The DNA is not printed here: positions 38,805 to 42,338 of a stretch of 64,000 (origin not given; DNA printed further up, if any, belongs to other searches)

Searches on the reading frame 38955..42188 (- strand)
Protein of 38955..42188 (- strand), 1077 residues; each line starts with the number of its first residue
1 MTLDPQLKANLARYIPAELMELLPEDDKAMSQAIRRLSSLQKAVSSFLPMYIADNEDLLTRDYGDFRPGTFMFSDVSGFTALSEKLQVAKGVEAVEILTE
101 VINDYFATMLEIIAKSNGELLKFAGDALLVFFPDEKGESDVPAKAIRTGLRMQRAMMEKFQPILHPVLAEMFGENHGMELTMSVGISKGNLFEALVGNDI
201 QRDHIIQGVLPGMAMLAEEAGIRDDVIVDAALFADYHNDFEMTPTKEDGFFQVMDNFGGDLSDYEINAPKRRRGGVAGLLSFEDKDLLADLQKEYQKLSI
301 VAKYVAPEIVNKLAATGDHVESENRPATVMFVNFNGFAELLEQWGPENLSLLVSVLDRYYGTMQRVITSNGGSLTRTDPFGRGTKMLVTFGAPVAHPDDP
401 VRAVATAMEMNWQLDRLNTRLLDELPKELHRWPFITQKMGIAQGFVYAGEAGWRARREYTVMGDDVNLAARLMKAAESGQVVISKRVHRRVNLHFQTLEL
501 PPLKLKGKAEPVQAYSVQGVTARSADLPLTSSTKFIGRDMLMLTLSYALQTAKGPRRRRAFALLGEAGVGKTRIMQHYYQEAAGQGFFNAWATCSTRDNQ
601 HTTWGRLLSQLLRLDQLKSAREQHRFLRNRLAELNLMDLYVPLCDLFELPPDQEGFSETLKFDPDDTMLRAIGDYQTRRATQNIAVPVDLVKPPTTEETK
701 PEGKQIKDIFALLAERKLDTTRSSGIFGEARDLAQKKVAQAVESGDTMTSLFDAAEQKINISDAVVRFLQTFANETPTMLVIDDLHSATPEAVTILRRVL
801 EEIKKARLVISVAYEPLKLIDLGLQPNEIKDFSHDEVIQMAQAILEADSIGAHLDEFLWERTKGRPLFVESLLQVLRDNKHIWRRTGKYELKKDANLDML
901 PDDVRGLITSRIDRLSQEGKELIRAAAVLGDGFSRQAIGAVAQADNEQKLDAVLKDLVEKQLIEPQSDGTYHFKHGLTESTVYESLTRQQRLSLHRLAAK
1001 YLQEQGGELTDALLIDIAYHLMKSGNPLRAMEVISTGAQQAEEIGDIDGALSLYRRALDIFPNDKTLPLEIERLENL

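Call 16: search_protein_families(library=pfam, proteins=[window:38955-42188:-], max_evalue=0.01)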
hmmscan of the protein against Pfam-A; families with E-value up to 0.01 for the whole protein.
window:38955-42188:- (1077 aa): 7 families
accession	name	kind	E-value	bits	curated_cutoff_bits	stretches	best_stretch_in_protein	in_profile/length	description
PF00211.25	Guanylate_cyc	-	3.4e-22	79.4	21.9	2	325-516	7-180/183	Adenylate and Guanylate cyclase catalytic domain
PF13191.12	AAA_16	-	6.8e-13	49.9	32.6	1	534-805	1-161/167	AAA ATPase domain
PF13401.12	AAA_22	-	9e-06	26.5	27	0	557-631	4-75/130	AAA domain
PF13428.12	TPR_14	-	0.0017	19.3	23.5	0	1038-1065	8-35/44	Tetratricopeptide repeat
PF00931.28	NB-ARC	-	0.0022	17.7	23.5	1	560-628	20-90/248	NB-ARC domain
PF05729.18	NACHT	-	0.0033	17.7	26.7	0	561-625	3-71/167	NACHT domain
PF25199.1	nSTAND_NTPase5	-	0.0058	16.9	34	0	549-592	32-76/145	Novel STAND NTPase 5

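Call 47: search_protein_families(library=padloc, proteins=[window:38955-42188:-], max_evalue=0.01)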
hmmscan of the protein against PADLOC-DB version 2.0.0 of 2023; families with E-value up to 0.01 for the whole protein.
window:38955-42188:- (1077 aa): 10 families
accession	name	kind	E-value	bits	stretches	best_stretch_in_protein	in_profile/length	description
PDLC02367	PycC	-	4.4e-25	86.4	2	327-492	44-193/226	-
PDLC00766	PycC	-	1.6e-14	51.9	2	62-214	38-173/232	Pycsar cyclase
PDLC00734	PycC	-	5.3e-12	43.5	2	311-492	174-345/374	Pycsar cyclase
PDLC00765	PycC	-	6e-11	40.1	2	437-497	358-418/477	Pycsar cyclase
PDLC02369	PycC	-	2e-09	35.4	1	402-493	110-193/248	-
PDLC02366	PycC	-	2.9e-09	34.4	1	347-494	69-204/486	-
PDLC02370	PycC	-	3.3e-08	31.3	1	72-166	85-173/340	-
PDLC04140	mad8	-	0.00017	19.2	1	559-813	28-230/314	mads_8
PDLC00764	PycC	-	0.00037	17.5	1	72-165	98-185/449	Pycsar cyclase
PDLC00762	PycC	-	0.00064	16.7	1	354-494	78-209/508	Pycsar cyclase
